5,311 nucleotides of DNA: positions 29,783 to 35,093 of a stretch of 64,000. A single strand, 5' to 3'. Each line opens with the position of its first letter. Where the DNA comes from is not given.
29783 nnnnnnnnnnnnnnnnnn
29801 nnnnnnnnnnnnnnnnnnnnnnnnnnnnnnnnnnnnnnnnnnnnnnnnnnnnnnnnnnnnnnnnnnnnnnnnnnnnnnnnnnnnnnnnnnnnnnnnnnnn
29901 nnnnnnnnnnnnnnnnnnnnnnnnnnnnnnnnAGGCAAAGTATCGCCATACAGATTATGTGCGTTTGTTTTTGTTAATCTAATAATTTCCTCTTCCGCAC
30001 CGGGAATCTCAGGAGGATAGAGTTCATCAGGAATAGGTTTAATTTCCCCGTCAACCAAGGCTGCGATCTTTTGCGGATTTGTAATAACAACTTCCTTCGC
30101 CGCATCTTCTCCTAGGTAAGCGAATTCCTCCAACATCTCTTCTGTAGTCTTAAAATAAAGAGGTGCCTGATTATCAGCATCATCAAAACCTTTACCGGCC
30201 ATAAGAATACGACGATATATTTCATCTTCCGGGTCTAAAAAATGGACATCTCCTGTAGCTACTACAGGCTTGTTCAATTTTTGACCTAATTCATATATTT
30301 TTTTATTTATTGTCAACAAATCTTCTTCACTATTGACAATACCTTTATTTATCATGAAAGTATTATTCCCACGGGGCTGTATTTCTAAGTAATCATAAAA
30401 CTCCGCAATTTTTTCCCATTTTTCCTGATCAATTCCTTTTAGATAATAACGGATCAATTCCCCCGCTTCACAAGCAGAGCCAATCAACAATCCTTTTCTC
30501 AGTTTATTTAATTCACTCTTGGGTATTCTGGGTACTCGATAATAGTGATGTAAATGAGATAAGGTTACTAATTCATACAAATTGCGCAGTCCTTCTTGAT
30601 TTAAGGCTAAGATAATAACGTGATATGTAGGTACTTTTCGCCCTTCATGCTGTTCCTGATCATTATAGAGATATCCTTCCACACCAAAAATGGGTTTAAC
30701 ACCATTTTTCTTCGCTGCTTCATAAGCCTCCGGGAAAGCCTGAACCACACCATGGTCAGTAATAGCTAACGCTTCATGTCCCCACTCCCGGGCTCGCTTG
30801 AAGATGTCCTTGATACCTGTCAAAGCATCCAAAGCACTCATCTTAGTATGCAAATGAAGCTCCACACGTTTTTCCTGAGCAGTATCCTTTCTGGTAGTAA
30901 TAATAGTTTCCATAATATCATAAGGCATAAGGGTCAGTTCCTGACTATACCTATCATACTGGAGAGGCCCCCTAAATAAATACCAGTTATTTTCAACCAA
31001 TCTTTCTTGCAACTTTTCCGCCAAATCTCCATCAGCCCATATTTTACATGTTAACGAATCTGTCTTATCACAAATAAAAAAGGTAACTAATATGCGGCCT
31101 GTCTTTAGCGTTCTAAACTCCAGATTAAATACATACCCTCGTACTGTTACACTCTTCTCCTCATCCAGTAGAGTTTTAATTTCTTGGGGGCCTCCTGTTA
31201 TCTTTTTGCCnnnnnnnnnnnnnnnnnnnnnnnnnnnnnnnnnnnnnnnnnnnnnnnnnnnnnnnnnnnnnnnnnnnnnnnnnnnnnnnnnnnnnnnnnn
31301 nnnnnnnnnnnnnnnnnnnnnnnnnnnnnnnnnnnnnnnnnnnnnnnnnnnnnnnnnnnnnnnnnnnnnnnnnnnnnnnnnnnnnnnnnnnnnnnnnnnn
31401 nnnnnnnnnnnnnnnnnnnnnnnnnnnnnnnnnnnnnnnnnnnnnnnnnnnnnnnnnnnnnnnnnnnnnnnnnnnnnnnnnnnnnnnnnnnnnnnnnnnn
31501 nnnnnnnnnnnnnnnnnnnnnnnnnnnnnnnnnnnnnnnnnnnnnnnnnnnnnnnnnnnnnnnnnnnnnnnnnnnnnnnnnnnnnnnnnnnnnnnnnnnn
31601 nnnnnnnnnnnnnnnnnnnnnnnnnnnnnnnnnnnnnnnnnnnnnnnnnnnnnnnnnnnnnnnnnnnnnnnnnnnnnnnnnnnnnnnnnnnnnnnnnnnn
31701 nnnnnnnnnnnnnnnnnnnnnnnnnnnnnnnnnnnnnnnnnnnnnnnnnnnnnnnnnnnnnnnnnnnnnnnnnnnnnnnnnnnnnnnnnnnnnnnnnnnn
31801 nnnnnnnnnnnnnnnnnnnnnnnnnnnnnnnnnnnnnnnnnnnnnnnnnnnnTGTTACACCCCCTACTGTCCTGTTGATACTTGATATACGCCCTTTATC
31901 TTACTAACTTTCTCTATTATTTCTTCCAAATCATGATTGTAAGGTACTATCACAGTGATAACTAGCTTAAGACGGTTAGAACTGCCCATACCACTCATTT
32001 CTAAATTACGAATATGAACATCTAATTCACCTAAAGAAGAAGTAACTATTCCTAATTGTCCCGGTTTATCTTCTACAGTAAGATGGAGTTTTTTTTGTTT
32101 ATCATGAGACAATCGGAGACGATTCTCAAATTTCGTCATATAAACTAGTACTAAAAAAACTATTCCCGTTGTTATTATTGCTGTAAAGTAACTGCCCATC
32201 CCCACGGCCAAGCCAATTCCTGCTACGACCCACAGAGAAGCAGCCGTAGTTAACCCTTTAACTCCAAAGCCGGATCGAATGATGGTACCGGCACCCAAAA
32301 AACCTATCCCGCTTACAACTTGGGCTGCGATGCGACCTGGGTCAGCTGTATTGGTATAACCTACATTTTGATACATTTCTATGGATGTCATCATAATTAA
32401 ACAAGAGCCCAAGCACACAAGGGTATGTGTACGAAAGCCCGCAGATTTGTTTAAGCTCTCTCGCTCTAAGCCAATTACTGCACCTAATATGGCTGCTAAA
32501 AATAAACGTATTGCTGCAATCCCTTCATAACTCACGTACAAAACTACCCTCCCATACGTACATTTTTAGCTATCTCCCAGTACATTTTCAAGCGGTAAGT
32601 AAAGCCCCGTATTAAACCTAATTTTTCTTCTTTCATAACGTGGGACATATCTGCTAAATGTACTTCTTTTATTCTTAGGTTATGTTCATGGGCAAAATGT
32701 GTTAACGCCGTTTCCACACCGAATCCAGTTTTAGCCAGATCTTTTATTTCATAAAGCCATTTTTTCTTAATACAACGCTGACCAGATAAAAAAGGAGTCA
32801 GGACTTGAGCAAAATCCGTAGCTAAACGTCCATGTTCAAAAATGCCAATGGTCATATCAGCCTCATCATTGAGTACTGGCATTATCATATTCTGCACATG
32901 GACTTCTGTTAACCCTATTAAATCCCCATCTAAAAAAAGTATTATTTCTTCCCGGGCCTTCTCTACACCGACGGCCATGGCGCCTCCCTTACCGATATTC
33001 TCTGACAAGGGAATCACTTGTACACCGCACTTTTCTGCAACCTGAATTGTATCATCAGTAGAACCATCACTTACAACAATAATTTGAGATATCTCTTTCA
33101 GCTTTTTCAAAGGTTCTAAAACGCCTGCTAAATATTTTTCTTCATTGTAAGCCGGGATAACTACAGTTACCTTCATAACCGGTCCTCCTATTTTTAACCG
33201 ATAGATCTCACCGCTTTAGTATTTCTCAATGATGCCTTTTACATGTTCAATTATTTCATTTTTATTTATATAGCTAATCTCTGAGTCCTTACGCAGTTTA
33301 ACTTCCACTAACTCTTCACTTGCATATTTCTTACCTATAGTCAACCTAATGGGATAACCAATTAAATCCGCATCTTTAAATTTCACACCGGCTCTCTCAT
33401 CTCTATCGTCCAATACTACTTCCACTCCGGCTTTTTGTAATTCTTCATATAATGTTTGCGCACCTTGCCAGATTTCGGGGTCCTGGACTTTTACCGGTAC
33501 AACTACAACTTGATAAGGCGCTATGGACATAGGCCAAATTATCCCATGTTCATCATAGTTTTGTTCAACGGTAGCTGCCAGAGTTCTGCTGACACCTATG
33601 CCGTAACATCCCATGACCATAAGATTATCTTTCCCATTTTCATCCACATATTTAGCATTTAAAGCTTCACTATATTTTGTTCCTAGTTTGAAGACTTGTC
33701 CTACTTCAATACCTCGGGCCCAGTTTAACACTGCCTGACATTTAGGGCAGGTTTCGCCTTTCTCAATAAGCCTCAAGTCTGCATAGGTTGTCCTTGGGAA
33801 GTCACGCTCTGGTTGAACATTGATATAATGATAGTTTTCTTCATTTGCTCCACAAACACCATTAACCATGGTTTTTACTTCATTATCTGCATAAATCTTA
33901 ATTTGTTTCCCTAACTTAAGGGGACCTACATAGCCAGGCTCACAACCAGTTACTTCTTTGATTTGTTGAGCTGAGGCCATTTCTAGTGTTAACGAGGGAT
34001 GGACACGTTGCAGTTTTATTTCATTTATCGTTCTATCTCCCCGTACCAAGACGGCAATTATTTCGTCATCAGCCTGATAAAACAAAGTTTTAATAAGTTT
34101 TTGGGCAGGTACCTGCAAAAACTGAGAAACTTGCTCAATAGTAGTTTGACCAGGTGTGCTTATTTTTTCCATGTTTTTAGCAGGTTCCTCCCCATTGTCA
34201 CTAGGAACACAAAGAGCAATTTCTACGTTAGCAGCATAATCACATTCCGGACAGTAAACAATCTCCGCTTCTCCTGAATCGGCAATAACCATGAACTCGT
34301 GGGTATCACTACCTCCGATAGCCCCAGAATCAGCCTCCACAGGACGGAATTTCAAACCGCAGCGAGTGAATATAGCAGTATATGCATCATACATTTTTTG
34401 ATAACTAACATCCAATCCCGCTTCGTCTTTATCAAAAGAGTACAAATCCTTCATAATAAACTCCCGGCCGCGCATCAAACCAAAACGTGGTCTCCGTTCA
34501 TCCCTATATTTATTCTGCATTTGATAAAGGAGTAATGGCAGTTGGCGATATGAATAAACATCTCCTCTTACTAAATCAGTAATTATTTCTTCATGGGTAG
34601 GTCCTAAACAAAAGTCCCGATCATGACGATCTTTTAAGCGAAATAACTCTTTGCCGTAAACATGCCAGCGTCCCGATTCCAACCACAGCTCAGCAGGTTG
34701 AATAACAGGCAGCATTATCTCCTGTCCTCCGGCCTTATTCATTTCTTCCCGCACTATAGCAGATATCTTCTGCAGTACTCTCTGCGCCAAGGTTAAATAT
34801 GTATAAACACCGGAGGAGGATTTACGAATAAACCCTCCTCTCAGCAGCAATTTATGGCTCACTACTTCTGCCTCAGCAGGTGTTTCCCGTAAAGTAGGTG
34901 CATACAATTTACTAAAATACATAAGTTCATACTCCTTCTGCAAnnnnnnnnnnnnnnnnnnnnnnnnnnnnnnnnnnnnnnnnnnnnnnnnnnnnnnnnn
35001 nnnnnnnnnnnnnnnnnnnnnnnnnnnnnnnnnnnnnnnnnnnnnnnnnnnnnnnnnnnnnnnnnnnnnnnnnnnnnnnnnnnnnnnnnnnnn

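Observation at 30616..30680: PolC replicase lacks the intrinsic DnaQ-like 3'-5' proofreading exonuclease domain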

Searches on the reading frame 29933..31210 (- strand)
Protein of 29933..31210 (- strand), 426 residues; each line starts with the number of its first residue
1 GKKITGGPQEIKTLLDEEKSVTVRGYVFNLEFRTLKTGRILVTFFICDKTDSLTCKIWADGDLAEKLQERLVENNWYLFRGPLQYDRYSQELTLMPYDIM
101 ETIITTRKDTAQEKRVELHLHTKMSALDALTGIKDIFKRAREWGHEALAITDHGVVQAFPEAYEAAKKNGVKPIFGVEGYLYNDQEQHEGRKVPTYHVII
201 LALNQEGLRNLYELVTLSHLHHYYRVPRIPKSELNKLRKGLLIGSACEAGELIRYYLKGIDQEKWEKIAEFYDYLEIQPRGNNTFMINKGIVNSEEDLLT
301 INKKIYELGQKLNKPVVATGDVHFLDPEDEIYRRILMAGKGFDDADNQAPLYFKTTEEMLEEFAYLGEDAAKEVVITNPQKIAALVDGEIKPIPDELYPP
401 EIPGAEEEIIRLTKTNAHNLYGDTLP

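Call 39: predict_structure(alignment_id=A1)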
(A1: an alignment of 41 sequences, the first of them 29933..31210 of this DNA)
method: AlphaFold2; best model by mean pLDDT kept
length: 426 residues; sequences in the alignment: 41
mean_pLDDT: 90.2   pTM: 0.80
mean pLDDT of the five models: 90.2, 89.6, 89.5, 87.1, 86.6
residues with pLDDT >= 90: 283; 70-90: 132; 50-70: 10; < 50: 1
segments of 3 or more residues with pLDDT < 50: none
pLDDT, mean of each block of 10 residues (from residue 1): 74 93 94 93 92 94 90 92 92 94 85 96 75 91 96 78 93 95 85 91 95 91 85 96 92 92 94 97 89 95 97 97 87 82 81 96 98 98 93 74 84 90 76
secondary structure, 60 per line:
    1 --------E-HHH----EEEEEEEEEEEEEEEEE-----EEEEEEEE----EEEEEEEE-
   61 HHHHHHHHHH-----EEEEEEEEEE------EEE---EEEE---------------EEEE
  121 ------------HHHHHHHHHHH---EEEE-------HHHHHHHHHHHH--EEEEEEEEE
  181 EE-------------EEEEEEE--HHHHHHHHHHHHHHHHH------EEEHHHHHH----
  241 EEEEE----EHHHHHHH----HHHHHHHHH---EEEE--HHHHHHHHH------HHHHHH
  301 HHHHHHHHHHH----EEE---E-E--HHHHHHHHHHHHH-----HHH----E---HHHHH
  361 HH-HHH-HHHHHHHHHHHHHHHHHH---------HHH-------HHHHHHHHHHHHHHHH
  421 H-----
elements in order: E18-34 E40-47 E52-59 H61-70 E76-85 E92-94 E98-101 E117-120 H133-143 E147-150 H158-169 E172-182 E196-202 H205-221 E228-230 H231-236 E241-245 H251-257 H262-270 E274-277 H280-288 H295-311 E316-318 H327-339 H356-362 H368-385 H405-421
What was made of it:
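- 30914..31150 (-): OB fold, residues 235-313, placed N-terminal to PHP as in PolC and not as in DnaE. Call 39: beta-barrel strands in the model.
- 30629..30658 (-): Ten-residue linker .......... (residues 399-408) at the position where canonical PolC carries its roughly 196-residue DnaQ-like exonuclease. Call 39: the predicted structure shows a loop between two beta strands.
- AlphaFold2 model of residues 215-640: mean pLDDT 90.2 (call 39).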

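Call 41: fold_search(model_id=the predicted structure, library=pdb)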
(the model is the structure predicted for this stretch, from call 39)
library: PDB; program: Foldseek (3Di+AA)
matches with E <= 10: 1775; with E <= 0.001: 108
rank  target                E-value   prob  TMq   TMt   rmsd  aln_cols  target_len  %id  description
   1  3f2c_A                8.6e-44  1.00  0.79  0.35   9.1       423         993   44  DNA Polymerase PolC from Geobacillus kaustophilus complex with DNA, dGTP and Mn (released 2009-01-20)
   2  3f2b_A                9.7e-44  1.00  0.80  0.35   9.0       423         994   44  DNA Polymerase PolC from Geobacillus kaustophilus complex with DNA, dGTP, Mg and Zn (released 2009-01-20)
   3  9qpc_A                4.4e-39  1.00  0.85  0.31   8.3       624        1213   29  DNA polymerase with inhibitor (released 2025-09-24)
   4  9qrl_A                2.3e-30  1.00  0.65  0.26   8.2       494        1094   31  DNA polymerase with inhibitor #2 (released 2025-09-24)
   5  9qrn_A                8.8e-30  1.00  0.65  0.25   8.6       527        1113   29  DNA polymerase without DNA or inhibitor (released 2025-09-24)
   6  5fkw_A                4.4e-18  1.00  0.55  0.26   7.7       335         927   25  cryo-EM structure of the E. coli replicative DNA polymerase complex bound to DNA (DNA polymerase III alpha, beta, epsi (released 2015-11-25)
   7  4jom                  7.9e-18  1.00  0.54  0.26   3.1       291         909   29  Structure of E. coli Pol III 3mPHP mutant (released 2013-05-29)
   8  4iqj_C                1.4e-17  1.00  0.53  0.21   9.1       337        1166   26  Structure of PolIIIalpha-Tauc-DNA complex suggests an atomic model of the replisome (released 2013-03-13)
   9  2hnh                  3.3e-17  1.00  0.54  0.26   7.6       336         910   26  Crystal structure of the catalytic alpha subunit of E. coli replicative DNA polymerase III (released 2006-09-19)
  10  5fkv_A                4.2e-17  1.00  0.53  0.21   3.3       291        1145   27  cryo-EM structure of the E. coli replicative DNA polymerase complex bound to DNA (DNA polymerase III alpha, beta, epsi (released 2015-11-25)
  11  4gx9_C                5.6e-17  1.00  0.53  0.70   3.3       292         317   27  Crystal structure of a DNA polymerase III alpha-epsilon chimera (released 2013-04-03)
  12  4gx8_B                6.3e-17  1.00  0.52  0.70   3.6       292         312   28  Crystal structure of a DNA polymerase III alpha-epsilon chimera (released 2013-04-03)
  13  4iqj_B                7.1e-17  1.00  0.53  0.21   9.0       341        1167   26  Structure of PolIIIalpha-Tauc-DNA complex suggests an atomic model of the replisome (released 2013-03-13)
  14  2hqa                  1.1e-16  1.00  0.54  0.26   3.0       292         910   28  Crystal structure of the catalytic alpha subunit of E. Coli replicative DNA polymerase III (released 2006-09-19)
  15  3e0d_A                1.2e-16  1.00  0.53  0.21   3.4       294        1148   26  Insights into the Replisome from the Crystral Structure of the Ternary Complex of the Eubacterial DNA Polymerase III a (released 2008-09-23)
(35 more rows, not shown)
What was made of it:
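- It superposes on full-length PolC 9QPC over 624 columns (TM 0.85), and the roughly 200 extra columns correspond to the exonuclease domain (call 41). The predicted PHP fold is complete with a short, well-modelled loop (calls 39, 41).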

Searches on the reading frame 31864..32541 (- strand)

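Call 21: search_protein_families(library=ncbifam, proteins=[window:31864-32541:-], max_evalue=0.00001)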
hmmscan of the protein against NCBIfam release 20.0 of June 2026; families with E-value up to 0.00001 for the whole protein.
window:31864-32541:- (225 aa): 3 families
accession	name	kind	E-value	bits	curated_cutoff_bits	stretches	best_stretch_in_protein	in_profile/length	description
NF007431.0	PRK09977.1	equivalog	1.8e-39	135.6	214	1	11-222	7-213/215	MgtC/SapB family protein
NF011912.0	PRK15385.1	equivalog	1.3e-30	106.4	255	1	12-156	13-153/231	MgtC family protein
NF006352.0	PRK08577.1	equivalog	9.5e-07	28.9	140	1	123-222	27-130/136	hypothetical protein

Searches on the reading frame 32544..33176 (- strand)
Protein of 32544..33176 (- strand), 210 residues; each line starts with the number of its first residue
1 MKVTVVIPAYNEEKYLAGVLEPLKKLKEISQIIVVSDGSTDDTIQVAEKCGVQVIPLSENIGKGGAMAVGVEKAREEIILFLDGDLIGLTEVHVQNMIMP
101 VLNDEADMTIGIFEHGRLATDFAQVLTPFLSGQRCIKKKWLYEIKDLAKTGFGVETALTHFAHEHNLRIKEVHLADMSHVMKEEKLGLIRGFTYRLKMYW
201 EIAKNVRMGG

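Call 21: search_protein_families(library=ncbifam, proteins=[window:32544-33176:-], max_evalue=0.00001)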
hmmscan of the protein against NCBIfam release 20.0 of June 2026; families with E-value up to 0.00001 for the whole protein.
window:32544-33176:- (210 aa): 13 families
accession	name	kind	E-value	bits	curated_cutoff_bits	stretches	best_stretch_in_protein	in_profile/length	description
TIGR04182.1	glyco_TIGR04182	equivalog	9.9e-22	77.7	325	1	2-111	1-107/293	S-layer glycoprotein N-glycosyltransferase AglJ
TIGR04283.1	glyco_like_mftF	equivalog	3.5e-17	62.7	182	1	4-113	2-107/221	TIGR04283 family arsenosugar biosynthesis glycosyltransferase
NF010496.0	PRK13915.1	equivalog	1.3e-16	60.6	262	1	2-105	32-146/307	glucosyl-3-phosphoglycerate synthase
NF058614.1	PPMAGASynPpgS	equivalog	2.8e-14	53.1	370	1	3-112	2-112/226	polyprenyl-phospho-N-acetylgalactosaminyl synthase PpgS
TIGR03965.1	mycofact_glyco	equivalog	7.7e-13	48.1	280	1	2-87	75-166/467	mycofactocin biosynthesis glycosyltransferase MftF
TIGR03937.1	PgaC_IcaA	equivalog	1.6e-12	47.1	422.3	1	2-100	46-149/407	poly-beta-1,6-N-acetyl-D-glucosamine synthase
NF041875.1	EPS_EpsD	equivalog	8e-12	45.2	370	1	3-88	1-92/325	exopolysaccharide biosynthesis glycosyltransferase EpsD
NF047588.1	GlcsyltransPgfSStrep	equivalog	1.2e-10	41.1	500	1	1-88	1-98/308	glycosyltransferase PgfS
NF007482.0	PRK10073.1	equivalog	8.8e-08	31.5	423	1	2-87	7-97/334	glycosyltransferase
NF038302.1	EPS_HpsE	equivalog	1.3e-07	30.9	300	1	1-87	1-98/307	hormogonium polysaccharide biosynthesis glycosyltransferase HpsE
NF041391.1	DPhHxTase_Halo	equivalog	1.8e-07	30.4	375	1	9-85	3-78/213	dolichyl-phosphate hexose transferase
NF007986.1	PRK10714.1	equivalog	2e-07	30.3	529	1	2-88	7-103/316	undecaprenyl-phosphate 4-deoxy-4-formamido-L-arabinose transferase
NF047683.1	TeichurnBiosyTuaG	equivalog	2e-06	27.7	400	1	2-86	7-97/252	teichuronic acid biosynthesis protein TuaG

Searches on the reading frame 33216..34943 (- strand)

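Call 21: search_protein_families(library=ncbifam, proteins=[window:33216-34943:-], max_evalue=0.00001)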
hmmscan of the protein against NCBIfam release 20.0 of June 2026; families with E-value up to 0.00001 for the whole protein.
window:33216-34943:- (575 aa): 11 families
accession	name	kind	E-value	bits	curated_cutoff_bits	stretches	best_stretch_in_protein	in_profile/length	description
NF006625.0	PRK09194.1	equivalog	4.9e-251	834.5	558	1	8-569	1-559/559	proline--tRNA ligase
TIGR00409.1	proS_fam_II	equivalog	6.7e-223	741.7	306.7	1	8-567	1-564/568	proline--tRNA ligase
NF008979.1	PRK12325.1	exception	2.4e-158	527.6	550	2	8-233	1-226/437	proline--tRNA ligase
TIGR00408.1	proS_fam_I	equivalog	7.5e-40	137.2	437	2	402-574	209-383/475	proline--tRNA ligase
TIGR00418.1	thrS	equivalog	1.1e-30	107.1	383.65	2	41-172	188-320/565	threonine--tRNA ligase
NF003068.0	PRK03991.1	equivalog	1.9e-19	69.5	484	1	420-572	437-592/613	threonine--tRNA ligase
NF003211.1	PRK04173.1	equivalog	2.3e-14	53.1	312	1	449-564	329-450/454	glycine--tRNA ligase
TIGR00442.1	hisS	equivalog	6.6e-12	45.1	286.75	1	44-186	4-144/406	histidine--tRNA ligase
TIGR00389.1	glyS_dimeric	equivalog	7.8e-10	37.9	243.3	1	468-569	463-562/565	glycine--tRNA ligase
TIGR00414.1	serS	equivalog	5e-09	35.7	301.65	1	58-212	177-331/418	serine--tRNA ligase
TIGR00011.1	YbaK_EbsC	equivalog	9.9e-08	31.9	153.25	1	268-358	27-118/152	Cys-tRNA(Pro) deacylase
